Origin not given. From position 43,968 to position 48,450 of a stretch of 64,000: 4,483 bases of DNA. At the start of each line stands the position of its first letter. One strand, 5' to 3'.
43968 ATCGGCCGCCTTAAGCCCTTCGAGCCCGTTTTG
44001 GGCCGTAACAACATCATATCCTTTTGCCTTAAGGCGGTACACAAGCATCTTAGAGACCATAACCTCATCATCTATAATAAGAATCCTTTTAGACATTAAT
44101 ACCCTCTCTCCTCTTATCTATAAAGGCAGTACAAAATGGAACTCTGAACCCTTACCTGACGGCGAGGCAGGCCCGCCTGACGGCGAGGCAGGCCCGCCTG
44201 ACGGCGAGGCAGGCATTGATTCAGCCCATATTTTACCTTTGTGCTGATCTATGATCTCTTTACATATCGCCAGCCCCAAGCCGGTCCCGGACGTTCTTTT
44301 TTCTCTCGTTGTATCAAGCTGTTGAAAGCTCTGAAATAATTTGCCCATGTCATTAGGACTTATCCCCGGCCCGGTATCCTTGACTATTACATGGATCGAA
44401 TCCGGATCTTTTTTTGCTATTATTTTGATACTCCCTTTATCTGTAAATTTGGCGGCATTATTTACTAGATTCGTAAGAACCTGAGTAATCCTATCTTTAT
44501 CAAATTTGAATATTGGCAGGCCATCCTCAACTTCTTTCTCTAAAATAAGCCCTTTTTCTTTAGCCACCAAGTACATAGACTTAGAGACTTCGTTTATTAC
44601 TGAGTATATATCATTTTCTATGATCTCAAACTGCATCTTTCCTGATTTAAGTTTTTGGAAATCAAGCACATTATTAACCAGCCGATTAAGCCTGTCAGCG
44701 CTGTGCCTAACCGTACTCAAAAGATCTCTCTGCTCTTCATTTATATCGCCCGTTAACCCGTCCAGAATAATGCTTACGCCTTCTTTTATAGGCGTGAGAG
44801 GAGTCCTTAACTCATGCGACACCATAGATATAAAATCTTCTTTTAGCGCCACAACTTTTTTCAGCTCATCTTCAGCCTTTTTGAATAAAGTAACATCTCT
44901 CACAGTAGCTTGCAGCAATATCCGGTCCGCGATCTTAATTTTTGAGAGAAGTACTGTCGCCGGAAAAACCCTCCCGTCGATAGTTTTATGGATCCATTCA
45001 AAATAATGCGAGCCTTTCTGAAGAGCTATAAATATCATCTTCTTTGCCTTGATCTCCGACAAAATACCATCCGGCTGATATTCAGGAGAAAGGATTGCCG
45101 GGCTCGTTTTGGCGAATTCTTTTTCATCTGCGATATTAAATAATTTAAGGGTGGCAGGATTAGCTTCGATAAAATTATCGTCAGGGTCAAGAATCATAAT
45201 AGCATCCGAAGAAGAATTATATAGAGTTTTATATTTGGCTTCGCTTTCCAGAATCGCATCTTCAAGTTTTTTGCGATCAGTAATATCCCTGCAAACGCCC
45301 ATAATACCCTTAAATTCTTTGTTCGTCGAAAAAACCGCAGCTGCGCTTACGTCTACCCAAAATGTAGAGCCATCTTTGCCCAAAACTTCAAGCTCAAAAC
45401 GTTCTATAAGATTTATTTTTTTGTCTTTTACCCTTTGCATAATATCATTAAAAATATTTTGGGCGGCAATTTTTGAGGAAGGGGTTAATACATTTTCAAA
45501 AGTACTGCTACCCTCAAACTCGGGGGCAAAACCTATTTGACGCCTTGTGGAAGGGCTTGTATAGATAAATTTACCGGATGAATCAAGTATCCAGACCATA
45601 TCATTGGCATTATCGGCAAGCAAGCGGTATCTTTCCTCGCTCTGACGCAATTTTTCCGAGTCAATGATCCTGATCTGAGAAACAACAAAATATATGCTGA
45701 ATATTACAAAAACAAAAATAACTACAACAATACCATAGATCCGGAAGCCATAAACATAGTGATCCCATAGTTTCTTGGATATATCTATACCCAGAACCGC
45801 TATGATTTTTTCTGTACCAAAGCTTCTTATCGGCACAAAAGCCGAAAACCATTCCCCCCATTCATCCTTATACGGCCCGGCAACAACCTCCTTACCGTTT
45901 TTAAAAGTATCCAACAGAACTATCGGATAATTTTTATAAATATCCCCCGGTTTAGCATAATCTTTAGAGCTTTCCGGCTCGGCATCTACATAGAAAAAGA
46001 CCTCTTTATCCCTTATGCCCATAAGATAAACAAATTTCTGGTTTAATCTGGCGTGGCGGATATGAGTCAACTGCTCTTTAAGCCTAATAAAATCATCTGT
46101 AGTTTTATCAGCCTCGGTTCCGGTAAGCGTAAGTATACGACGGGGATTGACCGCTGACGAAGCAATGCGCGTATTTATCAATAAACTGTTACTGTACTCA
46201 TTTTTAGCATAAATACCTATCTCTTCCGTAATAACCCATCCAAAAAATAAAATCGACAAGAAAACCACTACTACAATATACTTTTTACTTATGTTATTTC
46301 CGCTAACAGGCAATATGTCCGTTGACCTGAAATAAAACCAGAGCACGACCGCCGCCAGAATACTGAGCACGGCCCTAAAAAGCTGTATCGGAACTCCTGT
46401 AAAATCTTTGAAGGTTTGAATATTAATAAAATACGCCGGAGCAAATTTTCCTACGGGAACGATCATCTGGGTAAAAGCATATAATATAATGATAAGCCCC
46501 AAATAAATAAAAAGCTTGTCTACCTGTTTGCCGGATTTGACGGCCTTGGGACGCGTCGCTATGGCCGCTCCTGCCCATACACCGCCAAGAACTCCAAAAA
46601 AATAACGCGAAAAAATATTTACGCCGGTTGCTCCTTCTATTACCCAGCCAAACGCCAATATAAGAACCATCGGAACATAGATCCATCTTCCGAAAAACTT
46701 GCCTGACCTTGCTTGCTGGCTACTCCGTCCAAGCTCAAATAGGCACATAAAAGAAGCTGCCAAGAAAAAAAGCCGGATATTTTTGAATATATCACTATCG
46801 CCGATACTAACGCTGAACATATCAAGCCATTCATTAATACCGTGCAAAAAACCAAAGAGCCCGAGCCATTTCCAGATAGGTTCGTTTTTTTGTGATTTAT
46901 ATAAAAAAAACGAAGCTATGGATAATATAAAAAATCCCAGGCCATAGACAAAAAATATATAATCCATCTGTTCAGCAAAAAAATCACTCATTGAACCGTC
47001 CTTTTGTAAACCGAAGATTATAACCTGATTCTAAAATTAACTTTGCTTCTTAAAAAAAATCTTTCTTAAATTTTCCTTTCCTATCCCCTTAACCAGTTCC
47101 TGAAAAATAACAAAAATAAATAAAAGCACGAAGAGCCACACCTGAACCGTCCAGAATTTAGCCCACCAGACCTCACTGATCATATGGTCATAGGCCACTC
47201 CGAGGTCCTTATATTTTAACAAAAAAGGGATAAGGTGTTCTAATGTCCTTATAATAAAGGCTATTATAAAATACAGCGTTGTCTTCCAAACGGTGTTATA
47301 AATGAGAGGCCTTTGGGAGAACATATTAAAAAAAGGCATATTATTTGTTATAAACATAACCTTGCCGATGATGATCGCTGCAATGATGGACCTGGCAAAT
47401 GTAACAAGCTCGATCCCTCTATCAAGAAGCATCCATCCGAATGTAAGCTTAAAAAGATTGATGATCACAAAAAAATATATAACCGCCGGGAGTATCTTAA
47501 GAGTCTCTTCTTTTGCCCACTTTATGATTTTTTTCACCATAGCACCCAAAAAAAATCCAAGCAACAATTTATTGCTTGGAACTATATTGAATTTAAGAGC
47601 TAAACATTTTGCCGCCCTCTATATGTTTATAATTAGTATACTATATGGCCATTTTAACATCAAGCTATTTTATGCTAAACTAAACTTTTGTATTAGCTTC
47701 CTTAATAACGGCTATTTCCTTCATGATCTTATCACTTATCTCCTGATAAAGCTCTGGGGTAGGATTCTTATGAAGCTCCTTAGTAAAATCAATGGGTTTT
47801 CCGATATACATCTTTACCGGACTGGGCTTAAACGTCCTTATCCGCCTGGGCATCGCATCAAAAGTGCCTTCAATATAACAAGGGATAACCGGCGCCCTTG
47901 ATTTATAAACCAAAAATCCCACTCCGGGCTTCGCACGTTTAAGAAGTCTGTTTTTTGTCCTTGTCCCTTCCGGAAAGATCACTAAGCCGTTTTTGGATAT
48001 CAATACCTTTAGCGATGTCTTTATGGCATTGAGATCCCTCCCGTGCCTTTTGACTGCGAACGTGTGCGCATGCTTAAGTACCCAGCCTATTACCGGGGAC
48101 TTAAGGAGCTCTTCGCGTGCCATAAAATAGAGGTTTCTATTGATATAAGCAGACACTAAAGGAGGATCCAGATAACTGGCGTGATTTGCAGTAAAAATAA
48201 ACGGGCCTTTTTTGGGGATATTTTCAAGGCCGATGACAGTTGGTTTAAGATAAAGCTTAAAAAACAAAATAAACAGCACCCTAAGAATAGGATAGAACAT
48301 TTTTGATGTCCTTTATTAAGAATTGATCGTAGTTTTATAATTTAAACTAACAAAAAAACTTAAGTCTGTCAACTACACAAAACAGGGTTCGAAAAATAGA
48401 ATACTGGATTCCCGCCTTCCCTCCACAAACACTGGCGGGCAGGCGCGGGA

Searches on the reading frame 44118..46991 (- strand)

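Call 29: search_protein_families(library=ncbifam, proteins=[window:44118-46991:-], max_evalue=1e-10)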
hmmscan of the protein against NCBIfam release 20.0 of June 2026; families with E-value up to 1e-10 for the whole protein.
window:44118-46991:- (957 aa): 72 families (the best 25 are shown)
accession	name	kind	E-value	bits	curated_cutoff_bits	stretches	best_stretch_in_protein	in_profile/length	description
NF047874.1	MASE3_PAS_HK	subfamily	1.4e-60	205.9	560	1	574-926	254-612/655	MASE3 domain-containing sensor histidine kinase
NF046044.1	PnpS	equivalog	1.7e-57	195.2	400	1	581-926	51-378/390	two-component system histidine kinase PnpS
NF008302.0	PRK11091.1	equivalog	5.7e-51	173.6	838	1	689-927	255-493/779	aerobic respiration two-component sensor histidine kinase ArcB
NF033092.0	HK_WalK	equivalog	8.4e-51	173.2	725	1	711-926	366-581/594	cell wall metabolism sensor histidine kinase WalK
TIGR02956.1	TMAO_torS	equivalog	3.9e-48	164.3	676.5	1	703-928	450-671/967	TMAO reductase system sensor histidine kinase/response regulator TorS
NF008318.0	PRK11107.1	equivalog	4.6e-46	157.4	890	1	712-928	288-507/920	two-component sensor histidine kinase BarA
TIGR02966.1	phoR_proteo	equivalog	1.3e-44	152.6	334.2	1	586-926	7-322/333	phosphate regulon sensor histidine kinase PhoR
NF045911.1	TCSHisKinNblS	equivalog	1.5e-44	152.4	1000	1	582-921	263-602/621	two-component system sensor histidine kinase NblS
NF008468.0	PRK11360.1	equivalog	1.1e-43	149.6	646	1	578-927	261-596/616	two-component system sensor histidine kinase AtoS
NF041880.1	EPS_EpsF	equivalog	5.4e-43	147.2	900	1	695-930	252-482/492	response regulator EpsF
NF041947.1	LuxQ_Vibrio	equivalog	9.4e-43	146.2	1200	1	580-926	344-683/843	quorum-sensing autoinducer 2 sensor kinase/phosphatase LuxQ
NF006800.0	PRK09303.1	equivalog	4.1e-41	141.2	342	1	700-929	134-367/383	histidine kinase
NF011874.0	PRK15347.1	equivalog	1.8e-40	138.8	852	1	704-928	385-603/921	two component system sensor kinase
NF040691.1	MtrAB_MtrB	equivalog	2.7e-39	135.5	450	1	708-927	262-480/507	MtrAB system histidine kinase MtrB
NF045901.1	HisKinLetSLeg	equivalog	2e-38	132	1650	1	700-925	279-504/906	two-component system sensor histidine kinase LetS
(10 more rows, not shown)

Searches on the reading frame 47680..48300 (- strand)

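Call 83: search_protein_families(library=pfam, proteins=[window:47680-48300:-], max_evalue=0.001)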
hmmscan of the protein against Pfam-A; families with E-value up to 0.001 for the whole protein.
window:47680-48300:- (206 aa): 1 family
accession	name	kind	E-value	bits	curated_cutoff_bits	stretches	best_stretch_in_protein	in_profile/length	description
PF01553.26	Acyltransferase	-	7.1e-29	100.7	23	1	20-143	2-131/132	Acyltransferase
